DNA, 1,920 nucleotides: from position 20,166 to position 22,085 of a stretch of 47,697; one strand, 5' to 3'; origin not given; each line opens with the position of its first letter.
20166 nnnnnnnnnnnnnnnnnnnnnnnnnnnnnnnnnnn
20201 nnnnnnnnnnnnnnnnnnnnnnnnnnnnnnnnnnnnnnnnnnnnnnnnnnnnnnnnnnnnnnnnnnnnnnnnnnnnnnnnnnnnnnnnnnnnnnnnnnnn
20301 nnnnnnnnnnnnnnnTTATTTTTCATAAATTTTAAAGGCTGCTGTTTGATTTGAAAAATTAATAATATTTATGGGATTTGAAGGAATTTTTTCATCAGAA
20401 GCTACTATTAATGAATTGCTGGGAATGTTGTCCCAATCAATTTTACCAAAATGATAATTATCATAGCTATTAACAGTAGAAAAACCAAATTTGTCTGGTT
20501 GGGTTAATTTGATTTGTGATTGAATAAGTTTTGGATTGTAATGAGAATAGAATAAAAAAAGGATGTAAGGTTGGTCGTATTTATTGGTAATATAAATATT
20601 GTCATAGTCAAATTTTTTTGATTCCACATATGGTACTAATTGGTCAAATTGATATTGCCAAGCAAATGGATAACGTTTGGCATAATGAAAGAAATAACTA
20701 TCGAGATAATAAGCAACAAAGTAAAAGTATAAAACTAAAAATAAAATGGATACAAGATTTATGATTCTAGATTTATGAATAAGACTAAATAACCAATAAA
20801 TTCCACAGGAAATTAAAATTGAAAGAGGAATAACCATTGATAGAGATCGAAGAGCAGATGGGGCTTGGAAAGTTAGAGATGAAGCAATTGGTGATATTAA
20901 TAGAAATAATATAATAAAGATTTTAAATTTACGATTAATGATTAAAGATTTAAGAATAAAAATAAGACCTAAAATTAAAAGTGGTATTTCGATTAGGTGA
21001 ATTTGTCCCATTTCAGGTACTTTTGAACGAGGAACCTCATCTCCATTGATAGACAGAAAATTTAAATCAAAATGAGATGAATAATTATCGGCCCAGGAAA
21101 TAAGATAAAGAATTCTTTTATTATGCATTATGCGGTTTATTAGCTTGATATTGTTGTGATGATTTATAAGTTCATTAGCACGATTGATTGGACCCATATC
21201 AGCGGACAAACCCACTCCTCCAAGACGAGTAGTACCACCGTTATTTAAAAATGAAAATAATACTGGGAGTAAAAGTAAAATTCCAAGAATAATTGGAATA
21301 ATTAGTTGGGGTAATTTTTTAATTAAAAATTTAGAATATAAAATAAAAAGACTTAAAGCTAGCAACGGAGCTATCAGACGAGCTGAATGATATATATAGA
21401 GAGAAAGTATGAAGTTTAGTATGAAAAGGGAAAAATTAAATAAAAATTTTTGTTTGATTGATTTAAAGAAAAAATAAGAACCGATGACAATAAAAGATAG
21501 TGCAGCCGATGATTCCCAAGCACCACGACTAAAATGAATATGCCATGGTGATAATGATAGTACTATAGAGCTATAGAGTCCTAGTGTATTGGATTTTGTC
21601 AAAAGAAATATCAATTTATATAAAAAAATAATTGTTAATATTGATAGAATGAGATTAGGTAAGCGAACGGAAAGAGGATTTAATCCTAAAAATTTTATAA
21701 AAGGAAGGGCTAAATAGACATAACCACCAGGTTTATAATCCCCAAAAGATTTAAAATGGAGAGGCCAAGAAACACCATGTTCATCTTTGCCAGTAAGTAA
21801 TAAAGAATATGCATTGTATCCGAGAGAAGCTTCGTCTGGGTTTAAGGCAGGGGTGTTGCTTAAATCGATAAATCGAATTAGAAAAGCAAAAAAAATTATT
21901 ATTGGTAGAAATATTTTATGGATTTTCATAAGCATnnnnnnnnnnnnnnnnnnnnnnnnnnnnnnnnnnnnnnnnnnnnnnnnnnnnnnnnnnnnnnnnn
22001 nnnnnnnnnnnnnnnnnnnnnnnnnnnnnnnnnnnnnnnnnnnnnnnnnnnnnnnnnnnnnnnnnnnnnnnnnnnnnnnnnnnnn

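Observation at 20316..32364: Seven head-to-tail, deeply diverged ArnT/PMT-type GT-C paralogs, all keeping the catalytic DE loop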

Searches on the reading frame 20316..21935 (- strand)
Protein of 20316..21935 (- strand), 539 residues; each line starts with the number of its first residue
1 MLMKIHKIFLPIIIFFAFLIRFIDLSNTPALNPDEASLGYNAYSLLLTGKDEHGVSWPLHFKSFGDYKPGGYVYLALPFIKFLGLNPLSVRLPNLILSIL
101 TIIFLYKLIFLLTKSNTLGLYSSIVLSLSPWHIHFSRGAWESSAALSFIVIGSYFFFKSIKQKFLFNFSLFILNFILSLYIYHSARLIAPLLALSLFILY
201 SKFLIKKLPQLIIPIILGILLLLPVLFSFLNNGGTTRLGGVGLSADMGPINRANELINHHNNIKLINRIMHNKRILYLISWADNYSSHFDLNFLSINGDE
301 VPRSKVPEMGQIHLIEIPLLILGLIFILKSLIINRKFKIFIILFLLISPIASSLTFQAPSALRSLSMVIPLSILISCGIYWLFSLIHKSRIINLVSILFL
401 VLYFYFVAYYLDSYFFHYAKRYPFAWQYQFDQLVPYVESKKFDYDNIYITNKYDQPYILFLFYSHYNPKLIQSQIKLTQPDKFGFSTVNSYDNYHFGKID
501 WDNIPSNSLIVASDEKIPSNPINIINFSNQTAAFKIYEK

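Call 6: search_protein_families(library=pfam, proteins=[window:20316-21935:-], max_evalue=0.01)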
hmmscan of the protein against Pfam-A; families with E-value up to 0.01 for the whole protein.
window:20316-21935:- (539 aa): 1 family
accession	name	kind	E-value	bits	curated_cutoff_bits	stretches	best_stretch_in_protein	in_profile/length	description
PF02366.24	PMT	-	9.9e-05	22.4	22.7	1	13-173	3-169/245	Dolichyl-phosphate-mannose-protein mannosyltransferase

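Call 7: search_protein_families(library=ncbifam, proteins=[window:20316-21935:-], max_evalue=0.01)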
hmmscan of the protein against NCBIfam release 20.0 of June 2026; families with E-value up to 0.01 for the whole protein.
window:20316-21935:- (539 aa): 0 families

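Call 14: list_cluster_members(proteins=[window:20316-21935:-, window:23534-25150:-, window:25147-25764:-, window:25766-27352:-, window:27349-29043:-, window:29045-30694:-, window:32354-33652:-, window:43068-44528:-])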
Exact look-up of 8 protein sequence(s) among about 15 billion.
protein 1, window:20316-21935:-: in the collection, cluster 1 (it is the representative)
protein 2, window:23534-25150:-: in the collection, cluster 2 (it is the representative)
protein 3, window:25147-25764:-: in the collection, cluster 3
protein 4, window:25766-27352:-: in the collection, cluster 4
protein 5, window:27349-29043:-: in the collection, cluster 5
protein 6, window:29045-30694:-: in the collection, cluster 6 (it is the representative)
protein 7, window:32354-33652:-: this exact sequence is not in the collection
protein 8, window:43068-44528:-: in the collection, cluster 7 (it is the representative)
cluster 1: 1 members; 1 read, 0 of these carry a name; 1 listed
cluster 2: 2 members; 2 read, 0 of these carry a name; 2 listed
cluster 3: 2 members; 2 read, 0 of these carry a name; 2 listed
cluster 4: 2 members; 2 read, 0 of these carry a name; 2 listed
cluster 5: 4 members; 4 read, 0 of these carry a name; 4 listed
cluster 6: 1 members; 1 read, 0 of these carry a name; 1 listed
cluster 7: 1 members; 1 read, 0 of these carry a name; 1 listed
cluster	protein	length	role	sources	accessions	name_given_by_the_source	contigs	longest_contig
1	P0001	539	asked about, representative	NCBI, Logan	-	-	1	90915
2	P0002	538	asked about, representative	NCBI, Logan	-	-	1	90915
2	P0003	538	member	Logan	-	-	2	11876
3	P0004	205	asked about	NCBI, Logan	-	-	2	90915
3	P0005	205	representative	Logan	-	-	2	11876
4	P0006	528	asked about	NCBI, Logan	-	-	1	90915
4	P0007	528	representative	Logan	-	-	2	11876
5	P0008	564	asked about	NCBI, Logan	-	-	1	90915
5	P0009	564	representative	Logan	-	-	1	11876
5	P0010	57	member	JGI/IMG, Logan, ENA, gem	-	-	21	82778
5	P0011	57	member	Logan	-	-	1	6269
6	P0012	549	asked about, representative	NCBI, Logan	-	-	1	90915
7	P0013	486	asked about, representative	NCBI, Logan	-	-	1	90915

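Call 15: search_solved_structures(query=A1, max_evalue=1, show_alignments=2)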
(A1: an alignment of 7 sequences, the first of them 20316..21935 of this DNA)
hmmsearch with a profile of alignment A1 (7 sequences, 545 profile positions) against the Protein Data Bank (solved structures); distinct sequences matched with E-value up to 1: 1.
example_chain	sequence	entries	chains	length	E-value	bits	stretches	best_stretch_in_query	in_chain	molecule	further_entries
8i9p_Lh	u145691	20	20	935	0.0056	18.7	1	98-180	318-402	dolichyl-diphosphooligosaccharide--protein glycotransferase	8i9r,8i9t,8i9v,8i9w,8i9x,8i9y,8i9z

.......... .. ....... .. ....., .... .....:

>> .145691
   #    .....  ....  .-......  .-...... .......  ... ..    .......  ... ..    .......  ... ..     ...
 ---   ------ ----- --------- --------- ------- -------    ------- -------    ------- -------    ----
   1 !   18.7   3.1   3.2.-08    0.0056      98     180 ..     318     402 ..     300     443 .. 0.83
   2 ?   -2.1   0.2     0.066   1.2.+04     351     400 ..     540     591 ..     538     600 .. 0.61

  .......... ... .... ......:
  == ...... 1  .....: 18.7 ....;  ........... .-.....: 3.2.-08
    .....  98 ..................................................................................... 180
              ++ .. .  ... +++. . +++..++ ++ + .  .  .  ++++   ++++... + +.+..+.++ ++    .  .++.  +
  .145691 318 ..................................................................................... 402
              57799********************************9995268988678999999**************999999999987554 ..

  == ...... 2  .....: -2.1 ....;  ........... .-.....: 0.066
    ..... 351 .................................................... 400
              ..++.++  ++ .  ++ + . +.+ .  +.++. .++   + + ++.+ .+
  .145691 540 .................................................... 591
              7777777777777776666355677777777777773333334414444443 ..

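Call 16: find_encoding_contigs(protein=P0004, flank=10000, max_places=6)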
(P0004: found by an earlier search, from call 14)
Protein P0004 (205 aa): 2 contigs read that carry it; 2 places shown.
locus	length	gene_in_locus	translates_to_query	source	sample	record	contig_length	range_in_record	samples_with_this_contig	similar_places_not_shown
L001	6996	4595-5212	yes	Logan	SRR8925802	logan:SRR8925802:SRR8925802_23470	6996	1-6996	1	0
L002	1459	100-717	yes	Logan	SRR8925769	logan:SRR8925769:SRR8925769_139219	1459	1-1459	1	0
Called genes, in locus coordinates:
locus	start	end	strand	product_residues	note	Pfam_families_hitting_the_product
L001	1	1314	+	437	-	?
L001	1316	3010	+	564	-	PF13231:PMT_2 (weak)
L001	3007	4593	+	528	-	-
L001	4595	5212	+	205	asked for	-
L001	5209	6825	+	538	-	PF02366:PMT (weak), PF13231:PMT_2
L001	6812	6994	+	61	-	?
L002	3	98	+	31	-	?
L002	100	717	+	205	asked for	-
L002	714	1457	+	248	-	?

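Call 17: find_homologous_proteins(query=A1, max_evalue=0.00001)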
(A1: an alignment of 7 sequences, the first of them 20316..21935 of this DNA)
Query A1 (7 sequences) (539 aa, profile of the alignment): 2229 proteins with E <= 0.00001 among 8000 candidates; the best 120 are listed.
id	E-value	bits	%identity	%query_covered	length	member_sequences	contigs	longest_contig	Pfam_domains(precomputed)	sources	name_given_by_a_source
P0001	4.3e-207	707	100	100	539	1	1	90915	-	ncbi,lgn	-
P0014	1.0e-190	653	75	96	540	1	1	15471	PF02366.25,PF13231.13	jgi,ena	jgi:4-amino-4-deoxy-L-arabinose transferase-like glycosyltransferase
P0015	1.9e-189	649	75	96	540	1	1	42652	PF02366.25,PF13231.13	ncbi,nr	ncbi:MAG: glycosyltransferase family 39 protein [Candidatus Shapirobacteria bacterium]|nr:glycosyltr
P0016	3.1e-189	648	72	96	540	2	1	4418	PF02366.25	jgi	-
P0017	1.9e-187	643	78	100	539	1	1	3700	PF02366.25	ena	-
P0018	2.6e-187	642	76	100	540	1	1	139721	-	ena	-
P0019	7.0e-187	641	72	100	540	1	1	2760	PF02366.25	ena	-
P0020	7.9e-187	641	74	100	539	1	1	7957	-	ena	-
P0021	8.0e-187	640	74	96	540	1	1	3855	PF02366.25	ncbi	-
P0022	1.1e-186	640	79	100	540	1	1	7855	-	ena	-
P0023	1.2e-186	640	72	96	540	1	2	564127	PF02366.25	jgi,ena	-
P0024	2.1e-186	639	77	100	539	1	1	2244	PF02366.25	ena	-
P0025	3.2e-186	638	80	100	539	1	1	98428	-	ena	-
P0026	4.2e-186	638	74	100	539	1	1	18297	-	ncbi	-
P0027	5.0e-186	638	73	96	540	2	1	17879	-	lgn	-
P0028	6.0e-186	638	72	97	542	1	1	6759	PF02366.25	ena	-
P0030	1.4e-185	636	74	100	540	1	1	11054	PF02366.25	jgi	-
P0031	2.2e-185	636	75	100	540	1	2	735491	PF02366.25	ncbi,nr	ncbi:MAG: phospholipid carrier-dependent glycosyltransferase [Candidatus Shapirobacteria bacterium]|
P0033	2.5e-185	636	75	95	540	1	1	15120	PF02366.25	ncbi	-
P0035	3.9e-185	635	78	100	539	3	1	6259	PF02366.25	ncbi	-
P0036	3.9e-185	635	74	100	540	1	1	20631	PF02366.25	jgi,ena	-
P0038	4.9e-185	635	72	100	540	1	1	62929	PF02366.25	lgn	-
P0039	7.3e-185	634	72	96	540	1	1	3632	PF02366.25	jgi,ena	-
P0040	9.3e-185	634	76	100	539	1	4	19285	PF02366.25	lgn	-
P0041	1.8e-184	633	72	96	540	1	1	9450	PF02366.25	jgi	jgi:4-amino-4-deoxy-L-arabinose transferase-like glycosyltransferase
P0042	2.0e-184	633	73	96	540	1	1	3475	PF02366.25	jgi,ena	-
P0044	3.0e-184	632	73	100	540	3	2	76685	PF02366.25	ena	-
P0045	3.2e-184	632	75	100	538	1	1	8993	PF02366.25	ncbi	-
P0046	4.2e-184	632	73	96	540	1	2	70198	PF02366.25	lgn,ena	-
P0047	5.4e-184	631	70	96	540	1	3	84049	PF02366.25,PF13231.13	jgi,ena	-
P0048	9.2e-184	630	75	96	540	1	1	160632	PF02366.25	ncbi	-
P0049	1.5e-183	630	74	100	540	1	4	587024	PF02366.25,PF13231.13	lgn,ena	-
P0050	2.7e-183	629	71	96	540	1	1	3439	PF02366.25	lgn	-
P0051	3.7e-183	628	75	96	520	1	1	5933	PF13231.13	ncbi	ncbi:MAG: glycosyltransferase family 39 protein, partial [Candidatus Shapirobacteria bacterium]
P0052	3.8e-183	628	70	96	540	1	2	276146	PF02366.25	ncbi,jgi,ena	ncbi:MAG: glycosyltransferase family 39 protein [Candidatus Shapirobacteria bacterium]|jgi:4-amino-4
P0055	4.9e-183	628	71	100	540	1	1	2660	PF02366.25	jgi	jgi:4-amino-4-deoxy-L-arabinose transferase-like glycosyltransferase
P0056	8.2e-183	627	70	100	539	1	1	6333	PF02366.25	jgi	-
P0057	9.6e-183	627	78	100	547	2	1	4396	PF02366.25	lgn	-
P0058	1.2e-182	627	70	100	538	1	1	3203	PF02366.25,PF13231.13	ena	-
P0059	1.3e-182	627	72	100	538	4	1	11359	PF02366.25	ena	-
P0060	2.0e-182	626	71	100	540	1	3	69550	PF02366.25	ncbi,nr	ncbi:MAG: phospholipid carrier-dependent glycosyltransferase [Candidatus Shapirobacteria bacterium]|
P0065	4.2e-182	625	74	100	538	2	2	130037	PF02366.25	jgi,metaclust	metaclust:\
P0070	1.9e-181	623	73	96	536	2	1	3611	PF02366.25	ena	-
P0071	1.9e-181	623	73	96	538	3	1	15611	PF02366.25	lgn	-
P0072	2.6e-181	622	72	100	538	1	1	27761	PF02366.25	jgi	jgi:4-amino-4-deoxy-L-arabinose transferase-like glycosyltransferase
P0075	4.4e-181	622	74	95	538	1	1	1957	PF02366.25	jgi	jgi:4-amino-4-deoxy-L-arabinose transferase-like glycosyltransferase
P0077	7.1e-181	621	71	100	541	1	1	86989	PF02366.25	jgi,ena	-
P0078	1.2e-180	620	74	97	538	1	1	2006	PF02366.25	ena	-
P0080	6.0e-180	618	72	100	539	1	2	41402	PF02366.25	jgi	-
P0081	8.2e-180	617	75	100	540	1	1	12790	PF02366.25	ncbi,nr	ncbi:MAG: phospholipid carrier-dependent glycosyltransferase [Candidatus Shapirobacteria bacterium]|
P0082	8.9e-180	617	72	100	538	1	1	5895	PF02366.25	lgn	-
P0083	2.4e-179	616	74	97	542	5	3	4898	PF02366.25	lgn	-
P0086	3.2e-179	615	73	100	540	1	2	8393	PF02366.25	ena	-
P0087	4.4e-179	615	70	97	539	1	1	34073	PF02366.25,PF13231.13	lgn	-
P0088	4.7e-179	615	70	100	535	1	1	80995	PF02366.25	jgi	jgi:4-amino-4-deoxy-L-arabinose transferase-like glycosyltransferase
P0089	5.3e-179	615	69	100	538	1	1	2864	PF02366.25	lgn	-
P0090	5.9e-179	615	68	96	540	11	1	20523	PF02366.25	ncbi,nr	ncbi:MAG: phospholipid carrier-dependent glycosyltransferase [Candidatus Shapirobacteria bacterium]|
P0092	7.2e-179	614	71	100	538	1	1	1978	PF02366.25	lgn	-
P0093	7.5e-179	614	69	100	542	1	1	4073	PF02366.25,PF13231.13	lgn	-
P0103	1.1e-177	610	71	100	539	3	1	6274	PF02366.25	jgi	-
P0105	1.4e-177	610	72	100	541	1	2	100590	PF02366.25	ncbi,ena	-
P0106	2.0e-177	609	32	98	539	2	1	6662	PF13231.13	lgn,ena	-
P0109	3.4e-177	609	66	100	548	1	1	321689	PF13231.13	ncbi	-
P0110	5.9e-177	608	74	100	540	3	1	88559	PF02366.25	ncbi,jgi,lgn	jgi:4-amino-4-deoxy-L-arabinose transferase-like glycosyltransferase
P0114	1.4e-176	607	71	100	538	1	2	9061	PF02366.25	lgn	-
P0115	1.5e-176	607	72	100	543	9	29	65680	-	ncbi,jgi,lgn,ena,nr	ncbi:MAG TPA: glycosyltransferase family 39 protein [Candidatus Woesebacteria bacterium]|jgi:4-amino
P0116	1.7e-176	606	73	96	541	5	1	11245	PF02366.25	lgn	-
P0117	2.4e-176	606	64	100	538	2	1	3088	PF02366.25,PF13231.13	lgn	-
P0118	4.7e-176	605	68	100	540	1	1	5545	PF02366.25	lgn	-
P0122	3.6e-175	602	71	100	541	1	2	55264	PF02366.25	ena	-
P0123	7.1e-175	601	72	100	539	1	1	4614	PF02366.25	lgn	-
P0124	8.1e-175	601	73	96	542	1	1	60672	PF02366.25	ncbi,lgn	-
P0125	1.8e-174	600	73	100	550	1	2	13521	PF02366.25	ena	-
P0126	2.0e-174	600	67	96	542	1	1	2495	PF02366.25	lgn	-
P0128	5.5e-174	598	73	98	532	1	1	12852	PF02366.25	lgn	-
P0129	6.9e-174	598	69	100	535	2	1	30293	PF02366.25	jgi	jgi:4-amino-4-deoxy-L-arabinose transferase-like glycosyltransferase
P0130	2.4e-173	596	66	95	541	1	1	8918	PF02366.25,PF13231.13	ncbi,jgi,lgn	-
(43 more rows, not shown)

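Call 36: find_encoding_contigs(protein=P0031, flank=10000, max_places=2)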
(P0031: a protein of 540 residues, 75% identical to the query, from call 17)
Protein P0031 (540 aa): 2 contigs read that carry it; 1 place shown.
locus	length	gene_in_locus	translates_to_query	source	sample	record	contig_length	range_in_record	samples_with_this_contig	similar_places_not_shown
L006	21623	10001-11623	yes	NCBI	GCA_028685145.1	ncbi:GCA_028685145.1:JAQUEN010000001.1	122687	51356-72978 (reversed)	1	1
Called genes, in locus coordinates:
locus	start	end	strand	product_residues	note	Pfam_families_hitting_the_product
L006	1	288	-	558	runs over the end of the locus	-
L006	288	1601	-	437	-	-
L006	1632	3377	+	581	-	PF02366:PMT (weak), PF13231:PMT_2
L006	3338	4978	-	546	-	-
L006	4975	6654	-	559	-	-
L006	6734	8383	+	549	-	PF02366:PMT (weak)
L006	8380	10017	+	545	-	PF02366:PMT, PF13231:PMT_2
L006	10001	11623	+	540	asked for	PF02366:PMT (weak)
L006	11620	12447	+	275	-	PF00535:Glycos_transf_2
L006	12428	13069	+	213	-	PF13439:Glyco_transf_4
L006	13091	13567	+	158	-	PF13692:Glyco_trans_1_4, PF00534:Glycos_transf_1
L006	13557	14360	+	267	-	PF00535:Glycos_transf_2, PF10111:Glyco_tranf_2_2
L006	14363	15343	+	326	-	PF13641:Glyco_tranf_2_3 (faint), PF00535:Glycos_transf_2 (weak), PF10111:Glyco_tranf_2_2 (weak), PF13632:Glyco_trans_2_3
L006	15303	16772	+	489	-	PF04055:Radical_SAM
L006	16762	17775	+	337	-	PF00535:Glycos_transf_2, PF13641:Glyco_tranf_2_3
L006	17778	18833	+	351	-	PF01073:3Beta_HSD (weak), PF01370:Epimerase, PF02719:Polysacc_synt_2 (weak), PF04321:RmlD_sub_bind, PF16363:GDP_Man_Dehyd, PF07993:NAD_binding_4 (weak)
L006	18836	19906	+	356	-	PF01073:3Beta_HSD, PF01370:Epimerase, PF02719:Polysacc_synt_2 (weak), PF04321:RmlD_sub_bind (faint), PF07993:NAD_binding_4, PF16363:GDP_Man_Dehyd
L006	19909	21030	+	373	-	PF13439:Glyco_transf_4, PF00534:Glycos_transf_1, PF13692:Glyco_trans_1_4, PF13524:Glyco_trans_1_2 (weak)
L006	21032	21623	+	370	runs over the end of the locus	PF04055:Radical_SAM, PF13353:Fer4_12 (weak), PF13186:SPASM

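Call 37: find_encoding_contigs(protein=P0115, flank=10000, max_places=2)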
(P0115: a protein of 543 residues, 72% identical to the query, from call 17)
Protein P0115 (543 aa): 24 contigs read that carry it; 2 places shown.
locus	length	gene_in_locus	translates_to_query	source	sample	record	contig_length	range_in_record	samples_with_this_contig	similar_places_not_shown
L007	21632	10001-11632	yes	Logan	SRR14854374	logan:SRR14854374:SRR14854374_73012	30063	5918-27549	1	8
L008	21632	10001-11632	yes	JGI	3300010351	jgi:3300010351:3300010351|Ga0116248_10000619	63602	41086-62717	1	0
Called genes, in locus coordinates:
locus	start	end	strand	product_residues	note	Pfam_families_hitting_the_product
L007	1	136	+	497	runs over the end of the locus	PF13231:PMT_2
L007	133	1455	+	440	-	-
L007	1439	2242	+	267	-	PF00535:Glycos_transf_2, PF13641:Glyco_tranf_2_3, PF13712:Glyco_tranf_2_5 (weak)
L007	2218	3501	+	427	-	-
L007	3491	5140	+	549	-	PF02366:PMT (weak), PF13231:PMT_2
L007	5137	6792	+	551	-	PF02366:PMT (weak), PF13231:PMT_2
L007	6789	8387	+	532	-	-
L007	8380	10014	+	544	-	PF13231:PMT_2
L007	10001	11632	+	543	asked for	-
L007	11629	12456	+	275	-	PF00535:Glycos_transf_2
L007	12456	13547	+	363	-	PF13439:Glyco_transf_4, PF00534:Glycos_transf_1, PF13692:Glyco_trans_1_4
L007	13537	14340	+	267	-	PF00535:Glycos_transf_2, PF10111:Glyco_tranf_2_2 (weak)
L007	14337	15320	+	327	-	PF00535:Glycos_transf_2 (weak), PF10111:Glyco_tranf_2_2 (weak)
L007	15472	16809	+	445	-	PF04055:Radical_SAM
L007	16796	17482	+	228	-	PF03141:Methyltransf_29 (weak), PF01209:Ubie_methyltran (weak), PF13489:Methyltransf_23, PF07021:MetW, PF13847:Methyltransf_31, PF08241:Methyltransf_11, PF08242:Methyltransf_12, PF13649:Methyltransf_25, +2 more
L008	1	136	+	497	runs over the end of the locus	PF13231:PMT_2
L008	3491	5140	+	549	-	PF02366:PMT (weak), PF13231:PMT_2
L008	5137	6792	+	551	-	PF02366:PMT (weak), PF13231:PMT_2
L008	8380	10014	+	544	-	PF13231:PMT_2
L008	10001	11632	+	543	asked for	-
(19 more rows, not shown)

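Call 42: predict_structure(alignment_id=A2)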
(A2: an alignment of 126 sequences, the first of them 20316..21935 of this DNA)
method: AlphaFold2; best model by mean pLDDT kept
length: 539 residues; sequences in the alignment: 126
mean_pLDDT: 89.5   pTM: 0.90
mean pLDDT of the five models: 89.5, 89.1, 87.7, 87.4, 84.6
residues with pLDDT >= 90: 365; 70-90: 137; 50-70: 28; < 50: 9
segments of 3 or more residues with pLDDT < 50: 1-5
pLDDT, mean of each block of 10 residues (from residue 1): 58 95 84 89 97 93 83 96 96 94 98 94 95 67 95 98 97 97 93 98 95 94 89 58 71 81 79 87 94 89 75 95 95 92 97 86 93 98 91 94 95 83 68 95 96 88 97 91 82 95 96 93 90 94
secondary structure, 60 per line:
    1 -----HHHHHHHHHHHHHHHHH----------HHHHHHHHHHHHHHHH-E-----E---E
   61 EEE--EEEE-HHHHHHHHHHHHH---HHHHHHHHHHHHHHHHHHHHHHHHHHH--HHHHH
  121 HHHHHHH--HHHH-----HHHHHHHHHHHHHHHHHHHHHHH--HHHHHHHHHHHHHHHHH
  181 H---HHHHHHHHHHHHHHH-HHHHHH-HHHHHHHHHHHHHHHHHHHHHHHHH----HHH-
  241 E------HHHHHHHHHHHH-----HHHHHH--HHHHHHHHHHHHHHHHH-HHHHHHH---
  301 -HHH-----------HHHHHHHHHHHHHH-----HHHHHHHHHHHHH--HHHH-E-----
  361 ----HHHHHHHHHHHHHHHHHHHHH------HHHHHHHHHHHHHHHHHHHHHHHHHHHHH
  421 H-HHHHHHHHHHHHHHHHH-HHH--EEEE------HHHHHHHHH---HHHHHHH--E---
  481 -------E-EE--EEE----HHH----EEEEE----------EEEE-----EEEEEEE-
elements in order: H6-22 H33-48 E60-63 E66-69 H71-83 H87-113 H116-127 H130-133 H139-161 H164-181 H185-199 H201-206 H208-232 H248-259 H265-270 H273-289 H291-297 H316-329 H335-347 H350-353 H365-385 H392-421 H423-439 E446-449 H456-464 H468-474 E494-496 E508-512 E523-526 E532-538
